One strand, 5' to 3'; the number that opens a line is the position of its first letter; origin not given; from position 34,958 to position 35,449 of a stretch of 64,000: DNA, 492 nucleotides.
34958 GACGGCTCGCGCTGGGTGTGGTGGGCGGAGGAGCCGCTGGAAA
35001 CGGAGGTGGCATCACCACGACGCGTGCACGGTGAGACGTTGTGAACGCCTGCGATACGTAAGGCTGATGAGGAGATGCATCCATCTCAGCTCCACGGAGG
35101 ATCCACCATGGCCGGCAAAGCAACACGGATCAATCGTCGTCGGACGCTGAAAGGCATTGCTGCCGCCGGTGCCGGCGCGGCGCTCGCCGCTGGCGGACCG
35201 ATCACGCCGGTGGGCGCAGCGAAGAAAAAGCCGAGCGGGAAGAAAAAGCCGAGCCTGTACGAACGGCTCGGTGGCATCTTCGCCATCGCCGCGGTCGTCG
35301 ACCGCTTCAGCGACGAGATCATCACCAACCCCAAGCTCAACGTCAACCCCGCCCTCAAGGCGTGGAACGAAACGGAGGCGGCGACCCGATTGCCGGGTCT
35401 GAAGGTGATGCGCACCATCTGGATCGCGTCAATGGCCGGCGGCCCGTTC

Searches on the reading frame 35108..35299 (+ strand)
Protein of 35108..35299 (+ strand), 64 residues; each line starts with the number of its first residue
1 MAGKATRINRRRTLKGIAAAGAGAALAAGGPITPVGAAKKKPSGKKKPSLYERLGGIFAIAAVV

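Call 53: search_protein_families(library=pfam, proteins=[window:35108-35299:+], max_evalue=10)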
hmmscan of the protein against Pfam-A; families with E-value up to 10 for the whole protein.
seq(64 aa): 1 family
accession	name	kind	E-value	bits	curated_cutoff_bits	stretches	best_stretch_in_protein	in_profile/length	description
PF10518.14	TAT_signal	-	0.00067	19.9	22.7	1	8-27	2-21/21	TAT (twin-arginine translocation) pathway signal sequence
